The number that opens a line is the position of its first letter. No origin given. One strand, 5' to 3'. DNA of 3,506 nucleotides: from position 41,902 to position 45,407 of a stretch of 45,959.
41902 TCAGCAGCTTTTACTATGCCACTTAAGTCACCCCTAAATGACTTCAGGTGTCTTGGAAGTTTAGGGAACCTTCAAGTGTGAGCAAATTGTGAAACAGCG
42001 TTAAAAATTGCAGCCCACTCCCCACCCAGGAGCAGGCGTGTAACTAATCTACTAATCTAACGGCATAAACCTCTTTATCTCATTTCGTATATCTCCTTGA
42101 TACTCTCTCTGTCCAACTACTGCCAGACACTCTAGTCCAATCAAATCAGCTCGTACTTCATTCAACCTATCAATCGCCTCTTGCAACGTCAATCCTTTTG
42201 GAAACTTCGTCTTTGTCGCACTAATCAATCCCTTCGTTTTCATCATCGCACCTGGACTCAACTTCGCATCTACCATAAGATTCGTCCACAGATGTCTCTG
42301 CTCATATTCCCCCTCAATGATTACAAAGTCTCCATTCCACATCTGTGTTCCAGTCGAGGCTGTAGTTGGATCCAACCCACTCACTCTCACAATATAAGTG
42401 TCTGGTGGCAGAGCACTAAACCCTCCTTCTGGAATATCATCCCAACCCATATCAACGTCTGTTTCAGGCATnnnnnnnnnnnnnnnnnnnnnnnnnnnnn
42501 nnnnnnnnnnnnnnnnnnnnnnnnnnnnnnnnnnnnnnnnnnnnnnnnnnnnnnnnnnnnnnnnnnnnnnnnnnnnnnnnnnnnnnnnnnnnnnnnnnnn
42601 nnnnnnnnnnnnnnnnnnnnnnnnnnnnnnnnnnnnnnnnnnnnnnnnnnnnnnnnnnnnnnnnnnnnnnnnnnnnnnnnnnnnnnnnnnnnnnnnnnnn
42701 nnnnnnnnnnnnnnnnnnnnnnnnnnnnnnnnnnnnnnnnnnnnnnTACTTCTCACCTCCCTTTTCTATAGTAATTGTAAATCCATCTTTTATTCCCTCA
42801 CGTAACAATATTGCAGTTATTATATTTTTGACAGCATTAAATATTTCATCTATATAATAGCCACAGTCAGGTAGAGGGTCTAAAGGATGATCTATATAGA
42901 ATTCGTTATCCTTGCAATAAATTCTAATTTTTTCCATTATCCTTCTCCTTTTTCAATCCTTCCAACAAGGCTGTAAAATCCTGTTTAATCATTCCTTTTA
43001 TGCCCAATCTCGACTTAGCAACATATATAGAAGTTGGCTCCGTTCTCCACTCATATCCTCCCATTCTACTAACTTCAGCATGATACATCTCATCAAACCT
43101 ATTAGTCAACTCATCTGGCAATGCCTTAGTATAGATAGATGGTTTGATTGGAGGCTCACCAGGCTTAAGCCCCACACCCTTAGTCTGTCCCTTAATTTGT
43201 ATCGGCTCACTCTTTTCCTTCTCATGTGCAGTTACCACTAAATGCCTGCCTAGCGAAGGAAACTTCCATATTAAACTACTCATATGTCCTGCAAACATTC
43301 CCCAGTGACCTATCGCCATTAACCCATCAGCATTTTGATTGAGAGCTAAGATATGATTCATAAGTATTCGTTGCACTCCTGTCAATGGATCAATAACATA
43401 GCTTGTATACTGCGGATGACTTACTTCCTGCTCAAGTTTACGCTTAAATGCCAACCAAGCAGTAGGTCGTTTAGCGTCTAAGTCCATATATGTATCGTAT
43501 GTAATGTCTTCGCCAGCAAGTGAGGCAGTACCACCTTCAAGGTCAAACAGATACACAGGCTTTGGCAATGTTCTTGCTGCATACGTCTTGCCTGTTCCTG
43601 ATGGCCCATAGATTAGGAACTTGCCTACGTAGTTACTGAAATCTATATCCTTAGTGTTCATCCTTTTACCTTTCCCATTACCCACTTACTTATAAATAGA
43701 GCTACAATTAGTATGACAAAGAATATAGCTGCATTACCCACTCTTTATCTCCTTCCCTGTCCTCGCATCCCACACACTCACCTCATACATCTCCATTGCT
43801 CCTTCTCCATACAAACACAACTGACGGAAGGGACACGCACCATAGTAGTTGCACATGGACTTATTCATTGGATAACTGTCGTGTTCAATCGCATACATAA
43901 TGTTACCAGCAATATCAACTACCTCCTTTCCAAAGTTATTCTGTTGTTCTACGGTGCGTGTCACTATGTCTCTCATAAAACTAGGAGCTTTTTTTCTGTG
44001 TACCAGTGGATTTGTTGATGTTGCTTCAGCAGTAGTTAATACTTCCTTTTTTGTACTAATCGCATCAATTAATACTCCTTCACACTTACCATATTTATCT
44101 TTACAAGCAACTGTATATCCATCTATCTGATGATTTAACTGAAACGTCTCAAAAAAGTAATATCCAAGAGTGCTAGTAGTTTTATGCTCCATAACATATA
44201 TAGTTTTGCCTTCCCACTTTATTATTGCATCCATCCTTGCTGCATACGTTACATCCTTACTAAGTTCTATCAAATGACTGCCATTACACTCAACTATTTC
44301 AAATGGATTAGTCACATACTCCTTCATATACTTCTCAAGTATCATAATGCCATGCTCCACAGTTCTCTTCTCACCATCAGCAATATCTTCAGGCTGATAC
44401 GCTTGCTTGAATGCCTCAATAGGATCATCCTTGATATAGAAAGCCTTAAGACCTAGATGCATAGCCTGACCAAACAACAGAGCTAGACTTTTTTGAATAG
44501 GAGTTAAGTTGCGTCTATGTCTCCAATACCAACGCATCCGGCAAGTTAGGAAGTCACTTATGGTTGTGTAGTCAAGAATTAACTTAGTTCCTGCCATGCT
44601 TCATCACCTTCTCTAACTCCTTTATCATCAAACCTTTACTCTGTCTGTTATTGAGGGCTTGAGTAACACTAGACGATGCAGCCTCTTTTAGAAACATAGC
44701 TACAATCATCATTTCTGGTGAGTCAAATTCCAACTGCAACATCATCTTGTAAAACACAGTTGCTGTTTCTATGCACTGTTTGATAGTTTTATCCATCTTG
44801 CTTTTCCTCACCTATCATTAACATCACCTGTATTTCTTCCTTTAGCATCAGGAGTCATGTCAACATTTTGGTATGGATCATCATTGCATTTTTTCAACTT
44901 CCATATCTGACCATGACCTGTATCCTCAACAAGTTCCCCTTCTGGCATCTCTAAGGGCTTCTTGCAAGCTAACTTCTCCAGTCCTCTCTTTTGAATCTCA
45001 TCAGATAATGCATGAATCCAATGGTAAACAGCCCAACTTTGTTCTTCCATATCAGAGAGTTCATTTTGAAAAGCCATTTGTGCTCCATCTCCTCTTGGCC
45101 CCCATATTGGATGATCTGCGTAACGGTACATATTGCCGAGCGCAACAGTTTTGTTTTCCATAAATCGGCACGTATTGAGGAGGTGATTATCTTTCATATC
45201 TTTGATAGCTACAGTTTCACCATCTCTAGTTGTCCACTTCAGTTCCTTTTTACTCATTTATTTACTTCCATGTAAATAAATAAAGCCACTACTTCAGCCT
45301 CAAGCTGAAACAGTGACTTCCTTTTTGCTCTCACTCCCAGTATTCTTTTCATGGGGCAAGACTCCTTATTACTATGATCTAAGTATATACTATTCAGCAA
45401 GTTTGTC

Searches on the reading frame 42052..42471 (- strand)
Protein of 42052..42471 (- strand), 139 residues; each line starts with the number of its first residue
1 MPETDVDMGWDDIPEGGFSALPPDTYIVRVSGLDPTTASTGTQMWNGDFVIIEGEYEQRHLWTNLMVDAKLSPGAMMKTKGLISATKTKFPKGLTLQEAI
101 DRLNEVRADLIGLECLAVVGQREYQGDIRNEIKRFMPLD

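Call 31: search_protein_families(library=phrogs, proteins=[window:42052-42471:-], max_evalue=0.001)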
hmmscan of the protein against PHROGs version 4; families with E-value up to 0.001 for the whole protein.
window:42052-42471:- (139 aa): 4 families
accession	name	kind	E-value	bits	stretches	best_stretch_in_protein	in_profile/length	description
phrog_2300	-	unknown function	2.1e-13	51.8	1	11-139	36-162/347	-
phrog_7778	-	DNA, RNA and nucleotide metabolism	2e-06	28.7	1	11-77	28-94/162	single strand DNA binding protein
phrog_378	-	DNA, RNA and nucleotide metabolism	5.8e-06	27.7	1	15-133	14-130/163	single strand DNA binding protein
phrog_3724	-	unknown function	1.7e-05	25.3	1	21-138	26-131/285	-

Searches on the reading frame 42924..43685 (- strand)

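Call 31: search_protein_families(library=phrogs, proteins=[window:42924-43685:-], max_evalue=0.001)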
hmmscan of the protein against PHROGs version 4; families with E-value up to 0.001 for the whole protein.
window:42924-43685:- (253 aa): 2 families
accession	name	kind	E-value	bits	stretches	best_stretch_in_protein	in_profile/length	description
phrog_124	-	DNA, RNA and nucleotide metabolism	2.3e-30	107.3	1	22-250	45-263/382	Sak4-like ssDNA annealing protein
phrog_1366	-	unknown function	4.6e-06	27.4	1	21-103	15-100/307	-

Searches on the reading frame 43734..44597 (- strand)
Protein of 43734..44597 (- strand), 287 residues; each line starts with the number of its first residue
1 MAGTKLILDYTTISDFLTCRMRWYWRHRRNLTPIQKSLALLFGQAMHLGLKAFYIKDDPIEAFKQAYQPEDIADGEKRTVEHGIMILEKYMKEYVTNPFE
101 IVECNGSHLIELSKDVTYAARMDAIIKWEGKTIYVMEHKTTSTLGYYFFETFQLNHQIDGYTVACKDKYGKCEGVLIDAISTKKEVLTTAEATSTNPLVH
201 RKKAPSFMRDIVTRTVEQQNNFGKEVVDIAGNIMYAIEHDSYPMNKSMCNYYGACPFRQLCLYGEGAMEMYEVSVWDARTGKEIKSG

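Call 31: search_protein_families(library=phrogs, proteins=[window:43734-44597:-], max_evalue=0.001)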
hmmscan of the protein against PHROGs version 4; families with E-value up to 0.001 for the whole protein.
window:43734-44597:- (287 aa): 1 family
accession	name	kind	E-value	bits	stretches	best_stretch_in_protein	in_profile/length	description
phrog_1218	-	DNA, RNA and nucleotide metabolism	6.4e-29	102.3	2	4-169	6-189/364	exonuclease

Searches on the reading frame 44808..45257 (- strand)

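Call 31: search_protein_families(library=phrogs, proteins=[window:44808-45257:-], max_evalue=0.001)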
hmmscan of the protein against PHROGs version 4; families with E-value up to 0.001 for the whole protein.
window:44808-45257:- (149 aa): 1 family
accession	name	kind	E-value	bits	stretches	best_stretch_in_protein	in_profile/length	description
phrog_16964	-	unknown function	2e-06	29.1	1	3-110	5-91/113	-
